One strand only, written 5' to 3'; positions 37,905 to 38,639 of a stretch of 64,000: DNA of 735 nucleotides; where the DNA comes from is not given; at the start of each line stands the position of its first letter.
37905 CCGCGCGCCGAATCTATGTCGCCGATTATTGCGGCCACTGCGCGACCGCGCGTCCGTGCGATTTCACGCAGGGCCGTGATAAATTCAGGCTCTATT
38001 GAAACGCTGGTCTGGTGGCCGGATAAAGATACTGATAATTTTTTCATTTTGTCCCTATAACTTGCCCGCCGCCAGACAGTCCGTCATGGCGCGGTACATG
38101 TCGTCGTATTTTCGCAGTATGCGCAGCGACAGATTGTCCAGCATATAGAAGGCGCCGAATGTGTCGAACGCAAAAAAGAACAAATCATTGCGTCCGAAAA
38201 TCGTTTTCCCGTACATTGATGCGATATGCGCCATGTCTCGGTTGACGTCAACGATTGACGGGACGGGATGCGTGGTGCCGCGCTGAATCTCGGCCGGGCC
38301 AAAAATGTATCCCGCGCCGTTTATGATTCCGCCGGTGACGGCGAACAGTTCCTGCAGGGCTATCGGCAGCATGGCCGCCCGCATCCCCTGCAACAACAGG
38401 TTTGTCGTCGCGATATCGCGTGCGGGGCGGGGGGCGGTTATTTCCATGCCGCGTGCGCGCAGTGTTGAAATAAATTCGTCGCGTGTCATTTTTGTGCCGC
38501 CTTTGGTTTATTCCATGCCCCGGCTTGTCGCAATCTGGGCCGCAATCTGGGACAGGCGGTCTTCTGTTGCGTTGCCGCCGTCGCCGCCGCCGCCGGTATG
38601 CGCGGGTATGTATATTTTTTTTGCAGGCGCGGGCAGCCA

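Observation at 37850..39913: Four-gene operon of uncharacterised proteins ending in a ribbon-helix-helix protein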

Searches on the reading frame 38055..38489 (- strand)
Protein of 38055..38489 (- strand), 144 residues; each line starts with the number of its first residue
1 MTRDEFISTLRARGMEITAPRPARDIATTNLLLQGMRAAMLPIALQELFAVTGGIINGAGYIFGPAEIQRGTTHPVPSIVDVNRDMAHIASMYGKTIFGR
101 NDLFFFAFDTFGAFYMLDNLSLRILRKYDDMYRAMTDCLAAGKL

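Call 3: search_protein_families(library=pfam, proteins=[window:38055-38489:-], max_evalue=0.1)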
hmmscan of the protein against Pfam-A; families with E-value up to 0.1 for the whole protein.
window:38055-38489:- (144 aa): 0 families

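Call 4: search_protein_families(library=ncbifam, proteins=[window:38055-38489:-], max_evalue=0.1)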
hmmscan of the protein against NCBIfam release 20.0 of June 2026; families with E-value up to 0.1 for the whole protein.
window:38055-38489:- (144 aa): 1 family
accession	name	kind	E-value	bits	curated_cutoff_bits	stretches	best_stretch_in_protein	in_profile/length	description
NF038335.1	YPO0640_fam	subfamily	0.005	16.7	55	1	11-138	13-145/150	YrhA family protein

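Call 5: search_protein_families(library=padloc, proteins=[window:38055-38489:-], max_evalue=0.1)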
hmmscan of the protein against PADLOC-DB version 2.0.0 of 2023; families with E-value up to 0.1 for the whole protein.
window:38055-38489:- (144 aa): 0 families

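Call 6: search_protein_families(library=phrogs, proteins=[window:38055-38489:-], max_evalue=0.1)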
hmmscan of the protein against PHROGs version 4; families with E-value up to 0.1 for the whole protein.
window:38055-38489:- (144 aa): 0 families

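Call 10: search_solved_structures(query=window:38055-38489:-, max_evalue=10)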
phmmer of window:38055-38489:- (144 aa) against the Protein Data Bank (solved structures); distinct sequences matched with E-value up to 10: 3.
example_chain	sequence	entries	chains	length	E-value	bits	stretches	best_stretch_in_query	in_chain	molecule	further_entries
9g73_A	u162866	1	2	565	0.15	15.4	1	32-85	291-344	Pyrethroid hydrolase Ces2e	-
8axc_A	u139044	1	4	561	0.96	12.8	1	33-85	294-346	Acylcarnitine hydrolase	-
9grb_D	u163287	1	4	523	1.5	12.2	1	33-85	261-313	Carboxylic ester hydrolase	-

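Call 13: find_homologous_proteins(query=window:38055-38489:-, max_evalue=0.001)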
Query window:38055-38489:- (144 aa): 485 proteins with E <= 0.001 among 497 candidates; the best 120 are listed.
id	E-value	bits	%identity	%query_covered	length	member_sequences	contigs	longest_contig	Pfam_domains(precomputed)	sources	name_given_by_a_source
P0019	2.0e-83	295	93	100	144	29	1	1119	-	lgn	-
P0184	1.6e-75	270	83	100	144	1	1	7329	-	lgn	-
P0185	1.0e-66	241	73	100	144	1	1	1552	-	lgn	-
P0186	8.4e-65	235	73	100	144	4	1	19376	-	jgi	-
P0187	1.2e-64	234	73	100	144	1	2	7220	-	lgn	-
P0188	1.3e-63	231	79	90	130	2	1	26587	-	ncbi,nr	ncbi:MAG: hypothetical protein K2I81_03960 [Alphaproteobacteria bacterium]|nr:hypothetical protein [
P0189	1.9e-63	231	72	100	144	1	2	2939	-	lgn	-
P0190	2.7e-63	230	71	100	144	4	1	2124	-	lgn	-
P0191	1.2e-60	221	70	100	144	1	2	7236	-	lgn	-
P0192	2.6e-60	220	70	100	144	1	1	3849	-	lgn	-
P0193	3.1e-60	220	68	100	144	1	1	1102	-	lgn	-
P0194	5.2e-60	219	69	100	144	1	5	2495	-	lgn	-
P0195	7.9e-60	219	68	100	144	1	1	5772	-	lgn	-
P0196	1.0e-59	218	69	100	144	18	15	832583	-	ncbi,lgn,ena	-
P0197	2.9e-59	217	71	94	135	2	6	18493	-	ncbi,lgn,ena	-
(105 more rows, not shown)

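Call 25: predict_structure(alignment_id=A2)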
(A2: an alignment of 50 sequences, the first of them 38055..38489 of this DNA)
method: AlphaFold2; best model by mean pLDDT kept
length: 144 residues; sequences in the alignment: 50
mean_pLDDT: 93.6   pTM: 0.88
mean pLDDT of the five models: 93.6, 93.6, 93.4, 93.2, 92.4
residues with pLDDT >= 90: 127; 70-90: 14; 50-70: 2; < 50: 1
segments of 3 or more residues with pLDDT < 50: none
pLDDT, mean of each block of 10 residues (from residue 1): 93 94 97 96 96 93 95 92 95 96 95 94 94 95 59
secondary structure, 60 per line:
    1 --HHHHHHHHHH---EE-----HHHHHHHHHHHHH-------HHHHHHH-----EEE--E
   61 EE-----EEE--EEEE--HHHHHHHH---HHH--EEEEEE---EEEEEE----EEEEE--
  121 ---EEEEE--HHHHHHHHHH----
elements in order: H3-12 H23-35 H43-49 E55-57 E60-62 E68-70 E73-76 H79-86 E95-100 E104-109 E114-118 E124-128 H131-140
